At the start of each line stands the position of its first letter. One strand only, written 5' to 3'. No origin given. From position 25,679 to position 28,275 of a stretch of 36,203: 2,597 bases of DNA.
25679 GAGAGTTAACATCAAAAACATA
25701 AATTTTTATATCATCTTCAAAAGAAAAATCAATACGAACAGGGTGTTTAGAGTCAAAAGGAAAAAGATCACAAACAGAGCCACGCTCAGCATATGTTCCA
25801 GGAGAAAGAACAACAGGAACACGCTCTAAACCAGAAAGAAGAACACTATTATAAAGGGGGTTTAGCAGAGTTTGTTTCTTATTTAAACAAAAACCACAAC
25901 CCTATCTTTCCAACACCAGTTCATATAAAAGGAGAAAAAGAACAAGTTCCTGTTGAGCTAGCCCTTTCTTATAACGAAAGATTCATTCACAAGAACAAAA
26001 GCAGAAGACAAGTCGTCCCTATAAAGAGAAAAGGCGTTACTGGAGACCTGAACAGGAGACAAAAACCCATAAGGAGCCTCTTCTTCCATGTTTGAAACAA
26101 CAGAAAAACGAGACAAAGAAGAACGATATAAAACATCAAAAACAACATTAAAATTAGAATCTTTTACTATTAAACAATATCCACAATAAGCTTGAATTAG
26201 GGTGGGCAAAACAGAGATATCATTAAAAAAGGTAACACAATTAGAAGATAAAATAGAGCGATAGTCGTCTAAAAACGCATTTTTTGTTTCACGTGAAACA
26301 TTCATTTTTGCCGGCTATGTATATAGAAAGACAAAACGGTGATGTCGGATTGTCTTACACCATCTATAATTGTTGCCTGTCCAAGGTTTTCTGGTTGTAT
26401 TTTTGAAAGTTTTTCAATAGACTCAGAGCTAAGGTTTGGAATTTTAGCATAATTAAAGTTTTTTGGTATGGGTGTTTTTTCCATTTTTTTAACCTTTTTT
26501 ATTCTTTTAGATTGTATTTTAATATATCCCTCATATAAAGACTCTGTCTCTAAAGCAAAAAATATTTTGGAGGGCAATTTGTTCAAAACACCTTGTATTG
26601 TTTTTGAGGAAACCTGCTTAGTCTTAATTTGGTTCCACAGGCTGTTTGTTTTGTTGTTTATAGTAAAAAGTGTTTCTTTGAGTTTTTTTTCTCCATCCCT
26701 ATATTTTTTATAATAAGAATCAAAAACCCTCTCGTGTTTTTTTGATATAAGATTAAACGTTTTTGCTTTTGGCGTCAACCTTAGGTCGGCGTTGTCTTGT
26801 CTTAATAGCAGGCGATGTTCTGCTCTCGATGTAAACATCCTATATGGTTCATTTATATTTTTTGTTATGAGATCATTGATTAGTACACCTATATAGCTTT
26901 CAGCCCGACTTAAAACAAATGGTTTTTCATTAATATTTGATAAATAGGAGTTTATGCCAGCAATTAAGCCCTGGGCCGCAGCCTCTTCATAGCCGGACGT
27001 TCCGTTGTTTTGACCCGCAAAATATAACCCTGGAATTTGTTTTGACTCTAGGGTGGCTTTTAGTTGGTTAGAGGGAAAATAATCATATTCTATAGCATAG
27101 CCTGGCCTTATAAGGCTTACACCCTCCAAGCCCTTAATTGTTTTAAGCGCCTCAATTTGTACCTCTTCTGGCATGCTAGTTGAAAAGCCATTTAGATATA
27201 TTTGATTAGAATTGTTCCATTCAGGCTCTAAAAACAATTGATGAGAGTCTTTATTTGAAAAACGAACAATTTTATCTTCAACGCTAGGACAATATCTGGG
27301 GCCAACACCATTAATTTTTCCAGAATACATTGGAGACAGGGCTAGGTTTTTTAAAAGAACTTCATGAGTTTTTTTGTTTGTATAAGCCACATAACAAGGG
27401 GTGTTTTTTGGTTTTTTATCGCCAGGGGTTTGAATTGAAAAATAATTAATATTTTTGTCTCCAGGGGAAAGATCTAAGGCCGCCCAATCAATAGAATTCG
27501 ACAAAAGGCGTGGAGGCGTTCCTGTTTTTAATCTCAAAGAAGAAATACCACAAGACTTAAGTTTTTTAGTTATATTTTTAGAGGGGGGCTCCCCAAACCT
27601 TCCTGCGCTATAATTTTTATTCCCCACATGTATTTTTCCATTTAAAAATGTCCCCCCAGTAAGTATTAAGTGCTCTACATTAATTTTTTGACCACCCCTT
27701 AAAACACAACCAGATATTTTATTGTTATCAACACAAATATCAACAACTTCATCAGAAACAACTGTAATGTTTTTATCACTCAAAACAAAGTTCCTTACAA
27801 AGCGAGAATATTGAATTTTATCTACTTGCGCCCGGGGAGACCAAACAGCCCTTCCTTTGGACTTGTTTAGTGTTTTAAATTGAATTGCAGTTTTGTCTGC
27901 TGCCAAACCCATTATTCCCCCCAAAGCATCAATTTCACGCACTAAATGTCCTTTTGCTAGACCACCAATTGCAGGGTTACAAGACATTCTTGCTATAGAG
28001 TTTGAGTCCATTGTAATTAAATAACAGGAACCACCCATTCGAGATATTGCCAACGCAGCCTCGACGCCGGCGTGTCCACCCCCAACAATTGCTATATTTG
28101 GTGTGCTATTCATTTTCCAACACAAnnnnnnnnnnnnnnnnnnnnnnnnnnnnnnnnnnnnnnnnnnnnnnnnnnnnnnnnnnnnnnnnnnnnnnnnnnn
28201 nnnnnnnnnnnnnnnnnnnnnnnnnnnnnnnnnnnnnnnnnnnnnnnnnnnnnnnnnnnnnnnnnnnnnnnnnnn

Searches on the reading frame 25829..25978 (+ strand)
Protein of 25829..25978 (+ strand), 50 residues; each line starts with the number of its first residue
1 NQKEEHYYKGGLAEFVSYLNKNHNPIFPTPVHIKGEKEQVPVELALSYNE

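Call 19: find_homologous_proteins(query=window:25838-25978:+, max_evalue=0.001)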
Query seq(47 aa): no candidate shares three 5-residue words with the query. No homologue found.

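Call 25: find_related_loci(query=window:25829-25978:+, collection=metagenome_contigs, flank=4000)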
Query seq(50 aa) (50 aa) in metagenome_contigs; peptide patterns used: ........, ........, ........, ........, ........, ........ (x = any residue, [..] = any of these).
600 stretches matched a pattern (row limit reached: there are more); 381 encode a relative of the query (tblastn E <= 1e-3); the best 80 are kept; 80 distinct loci.
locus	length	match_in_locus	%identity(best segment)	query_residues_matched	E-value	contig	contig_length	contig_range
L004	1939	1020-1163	90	3-50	2e-27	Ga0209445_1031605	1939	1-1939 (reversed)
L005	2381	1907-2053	84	2-50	2e-25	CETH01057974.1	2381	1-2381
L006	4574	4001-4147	78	2-50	3e-24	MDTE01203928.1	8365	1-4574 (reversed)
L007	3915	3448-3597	80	1-50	4e-24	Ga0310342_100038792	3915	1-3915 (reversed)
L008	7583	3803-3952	78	1-50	9e-24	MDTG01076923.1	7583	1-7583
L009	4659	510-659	74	1-50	1e-23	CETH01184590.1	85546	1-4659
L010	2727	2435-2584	74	1-50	5e-23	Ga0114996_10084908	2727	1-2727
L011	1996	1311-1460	72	1-50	8e-23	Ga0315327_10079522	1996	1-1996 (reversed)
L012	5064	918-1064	76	2-50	9e-23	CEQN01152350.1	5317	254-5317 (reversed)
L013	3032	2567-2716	74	1-50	1e-22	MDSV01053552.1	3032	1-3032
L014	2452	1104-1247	77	3-50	3e-22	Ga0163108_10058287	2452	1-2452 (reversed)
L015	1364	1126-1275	72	1-50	4e-22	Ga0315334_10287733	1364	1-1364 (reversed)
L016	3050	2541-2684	75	3-50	5e-22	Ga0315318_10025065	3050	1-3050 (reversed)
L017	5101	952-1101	72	1-50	7e-22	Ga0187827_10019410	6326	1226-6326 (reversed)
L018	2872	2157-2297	70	4-50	9e-20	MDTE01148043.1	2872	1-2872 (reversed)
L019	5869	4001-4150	64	1-50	2e-19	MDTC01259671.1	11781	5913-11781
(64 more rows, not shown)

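Call 35: find_related_loci(query=window:25829-25978:+, collection=viral_contigs, flank=3000)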
Query seq(50 aa) (50 aa) in viral_contigs; peptide patterns used: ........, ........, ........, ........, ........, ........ (x = any residue, [..] = any of these).
21 stretches matched a pattern, but none encodes a relative of the query by tblastn (E <= 1e-3).

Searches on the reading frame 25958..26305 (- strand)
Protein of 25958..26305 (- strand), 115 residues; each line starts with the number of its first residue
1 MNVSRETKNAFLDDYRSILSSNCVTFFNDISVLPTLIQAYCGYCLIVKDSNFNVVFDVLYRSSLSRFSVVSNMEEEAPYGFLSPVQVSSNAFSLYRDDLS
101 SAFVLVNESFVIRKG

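Call 9: find_encoding_contigs(protein=window:25958-26305:-, flank=5000, max_places=10)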
Protein window:25958-26305:- (115 aa): no gene with exactly this product is on record in the collection.

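Call 10: search_protein_families(library=pfam, proteins=[window:25958-26305:-], max_evalue=0.01)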
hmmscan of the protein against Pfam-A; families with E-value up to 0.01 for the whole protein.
window:25958-26305:- (115 aa): 0 families

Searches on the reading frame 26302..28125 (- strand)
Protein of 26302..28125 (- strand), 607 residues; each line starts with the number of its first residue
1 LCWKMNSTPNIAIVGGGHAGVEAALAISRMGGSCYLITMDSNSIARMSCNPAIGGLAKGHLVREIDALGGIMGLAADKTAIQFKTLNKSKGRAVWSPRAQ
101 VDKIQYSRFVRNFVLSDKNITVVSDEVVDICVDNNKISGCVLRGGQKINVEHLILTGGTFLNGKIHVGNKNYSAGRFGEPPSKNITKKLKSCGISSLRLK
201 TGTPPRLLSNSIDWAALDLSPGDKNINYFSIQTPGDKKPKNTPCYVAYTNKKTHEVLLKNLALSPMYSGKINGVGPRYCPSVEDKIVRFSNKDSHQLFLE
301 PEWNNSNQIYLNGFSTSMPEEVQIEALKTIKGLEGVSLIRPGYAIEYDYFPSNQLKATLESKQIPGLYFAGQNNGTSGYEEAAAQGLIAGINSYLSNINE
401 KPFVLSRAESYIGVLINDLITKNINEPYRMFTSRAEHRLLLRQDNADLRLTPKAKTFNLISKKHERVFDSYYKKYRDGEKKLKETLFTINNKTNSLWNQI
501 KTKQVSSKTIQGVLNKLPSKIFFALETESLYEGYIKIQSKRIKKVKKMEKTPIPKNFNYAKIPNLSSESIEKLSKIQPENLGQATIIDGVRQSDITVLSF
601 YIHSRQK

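Call 10: search_protein_families(library=pfam, proteins=[window:26302-28125:-], max_evalue=0.01)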
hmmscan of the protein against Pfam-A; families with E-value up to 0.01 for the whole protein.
window:26302-28125:- (607 aa): 6 families
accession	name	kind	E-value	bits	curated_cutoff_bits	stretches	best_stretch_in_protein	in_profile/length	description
PF01134.28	GIDA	-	4.7e-152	507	22.1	1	11-395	2-385/391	Glucose inhibited division protein A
PF13932.14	SAM_GIDA_C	-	2.3e-20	72.6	27.1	1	543-598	1-56/57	tRNA modifying enzyme MnmG/GidA C-terminal helical bundle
PF07992.20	Pyr_redox_2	-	9.8e-05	22.3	26.1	1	10-158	2-108/291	Pyridine nucleotide-disulphide oxidoreductase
PF04820.20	Trp_halogenase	-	0.00037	19.9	21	0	10-46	1-39/458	Tryptophan halogenase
PF12831.13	FAD_oxidored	-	0.0025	17.6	27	1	11-142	2-126/416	FAD dependent oxidoreductase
PF00070.33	Pyr_redox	-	0.0035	18.3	22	0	10-43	1-34/82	Pyridine nucleotide-disulphide oxidoreductase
